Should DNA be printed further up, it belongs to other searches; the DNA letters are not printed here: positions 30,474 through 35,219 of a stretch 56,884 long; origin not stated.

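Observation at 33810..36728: Assembly line ends in an E-like domain and is followed by a beta-lactamase/PBP-fold SxxK protein: possible PBP-type-TE-like offloading or cyclisation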

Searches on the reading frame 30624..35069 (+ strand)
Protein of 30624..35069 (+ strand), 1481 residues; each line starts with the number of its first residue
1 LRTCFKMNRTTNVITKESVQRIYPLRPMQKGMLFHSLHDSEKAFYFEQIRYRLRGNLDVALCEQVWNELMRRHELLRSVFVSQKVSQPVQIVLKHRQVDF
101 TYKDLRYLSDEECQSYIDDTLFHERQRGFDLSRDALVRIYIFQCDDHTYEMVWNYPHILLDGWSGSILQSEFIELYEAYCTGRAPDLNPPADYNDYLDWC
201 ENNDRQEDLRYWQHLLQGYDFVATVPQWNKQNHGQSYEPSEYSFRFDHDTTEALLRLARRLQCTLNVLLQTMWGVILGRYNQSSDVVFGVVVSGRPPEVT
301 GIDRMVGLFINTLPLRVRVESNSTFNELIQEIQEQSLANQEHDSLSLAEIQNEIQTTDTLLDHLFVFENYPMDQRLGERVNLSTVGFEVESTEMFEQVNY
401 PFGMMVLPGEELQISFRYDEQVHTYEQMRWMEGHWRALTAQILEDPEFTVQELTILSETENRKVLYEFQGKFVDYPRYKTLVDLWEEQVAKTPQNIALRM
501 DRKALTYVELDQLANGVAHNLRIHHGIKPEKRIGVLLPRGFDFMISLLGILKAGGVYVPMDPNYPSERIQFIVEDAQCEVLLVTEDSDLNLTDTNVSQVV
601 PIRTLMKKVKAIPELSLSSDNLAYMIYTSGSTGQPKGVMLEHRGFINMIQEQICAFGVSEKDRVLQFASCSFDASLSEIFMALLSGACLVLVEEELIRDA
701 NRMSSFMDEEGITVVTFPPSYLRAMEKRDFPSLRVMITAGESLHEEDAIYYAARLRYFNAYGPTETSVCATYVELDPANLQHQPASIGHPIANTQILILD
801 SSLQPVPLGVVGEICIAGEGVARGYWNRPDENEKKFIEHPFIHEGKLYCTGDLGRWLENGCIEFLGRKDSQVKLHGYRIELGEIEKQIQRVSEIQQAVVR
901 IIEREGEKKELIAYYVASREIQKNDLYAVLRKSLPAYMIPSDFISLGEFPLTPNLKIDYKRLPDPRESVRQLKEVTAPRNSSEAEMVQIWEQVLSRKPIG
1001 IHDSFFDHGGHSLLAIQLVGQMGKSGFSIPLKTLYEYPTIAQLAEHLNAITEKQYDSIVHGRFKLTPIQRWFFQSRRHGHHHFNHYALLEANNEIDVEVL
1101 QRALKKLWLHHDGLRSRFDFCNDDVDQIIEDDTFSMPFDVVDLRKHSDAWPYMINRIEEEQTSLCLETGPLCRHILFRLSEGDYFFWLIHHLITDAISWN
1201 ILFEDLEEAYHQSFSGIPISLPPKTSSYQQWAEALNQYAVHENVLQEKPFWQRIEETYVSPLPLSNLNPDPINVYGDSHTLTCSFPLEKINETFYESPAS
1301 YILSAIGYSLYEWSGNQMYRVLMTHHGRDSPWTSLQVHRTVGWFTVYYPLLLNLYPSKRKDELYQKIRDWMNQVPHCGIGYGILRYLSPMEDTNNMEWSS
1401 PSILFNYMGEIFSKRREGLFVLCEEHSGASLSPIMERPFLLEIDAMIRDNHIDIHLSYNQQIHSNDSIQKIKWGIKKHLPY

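Call 5: search_protein_families(library=pfam, proteins=[window:30624-35069:+])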
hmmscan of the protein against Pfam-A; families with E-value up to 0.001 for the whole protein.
window:30624-35069:+ (1481 aa): 4 families
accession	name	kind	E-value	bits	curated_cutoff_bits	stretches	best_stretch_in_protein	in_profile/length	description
PF00668.25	Condensation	-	1.5e-172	574.8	30.6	2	19-464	1-455/456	Condensation domain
PF00501.34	AMP-binding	-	3.8e-88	296.3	29.9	1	486-826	2-384/384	AMP-binding enzyme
PF00550.31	PP-binding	-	1.8e-14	54.2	20.8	1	986-1047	3-67/67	Phosphopantetheine attachment site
PF13193.12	AMP-binding_C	-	0.00014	23.1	24.5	1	883-955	1-75/76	AMP-binding enzyme C-terminal domain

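Call 6: search_protein_families(library=ncbifam, proteins=[window:30624-35069:+])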
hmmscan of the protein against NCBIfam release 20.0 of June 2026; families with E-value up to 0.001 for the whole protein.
window:30624-35069:+ (1481 aa): 105 families (the best 25 are shown)
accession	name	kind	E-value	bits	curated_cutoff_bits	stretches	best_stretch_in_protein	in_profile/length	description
NF004282.0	PRK05691.1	subfamily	1.4e-276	920.8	4090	2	430-1471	2139-3206/4334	non-ribosomal peptide synthase/polyketide synthase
NF047350.1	aureusi_NRPS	equivalog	3.8e-192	641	2500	4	596-1052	1548-1995/2373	aureusimine non-ribosomal peptide synthetase AusA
NF041803.1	NRPS_SolG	exception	1.8e-166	555.7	2200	1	18-1046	107-1154/1163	solanimycin non-ribosomal peptide synthetase SolG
TIGR01733.1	AA-adenyl-dom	subfamily_domain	2.3e-132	441.6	317.4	1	506-899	1-409/409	amino acid adenylation domain-containing protein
NF038078.1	NRPS_MxcG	equivalog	7.8e-132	440.9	2300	2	21-1053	3-1047/1442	myxochelin non-ribosomal peptide synthetase MxcG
NF007605.2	PRK10252.1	equivalog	4.7e-123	412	2400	2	53-1025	34-1018/1292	enterobactin non-ribosomal peptide synthetase EntF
NF003417.0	PRK04813.1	subfamily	4.7e-88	295.9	476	1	481-962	5-499/505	D-alanine--poly(phosphoribitol) ligase subunit DltA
TIGR01734.1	D-ala-DACP-lig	equivalog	6.4e-82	275.7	559.85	1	486-963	7-499/504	D-alanine--poly(phosphoribitol) ligase subunit DltA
TIGR03443.1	alpha_am_amid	equivalog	4.5e-79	266.2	1030.1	3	620-921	415-753/1390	L-aminoadipate-semialdehyde dehydrogenase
TIGR03098.1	ligase_PEP_1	hypoth_equivalog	1.7e-67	228.1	592.35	2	600-962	143-514/517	acyl-CoA ligase (AMP-forming), exosortase A system-associated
NF004837.0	PRK06187.1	subfamily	6.2e-62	209.5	476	2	612-963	162-519/531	long-chain-fatty-acid--CoA ligase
NF052269.1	Staph_lig_FadD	equivalog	2.6e-49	167.9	650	1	500-962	23-489/499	long-chain-fatty-acid--CoA ligase FadD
NF004822.0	PRK06178.1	equivalog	1.8e-48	165.5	782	2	606-962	199-563/571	acyl-CoA synthetase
NF006181.0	PRK08314.1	subfamily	1.5e-44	152.2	705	2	594-965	178-553/563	long-chain-fatty-acid--CoA ligase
NF006182.0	PRK08316.1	subfamily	2.3e-44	151.8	663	1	477-957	9-508/523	fatty acyl-CoA synthetase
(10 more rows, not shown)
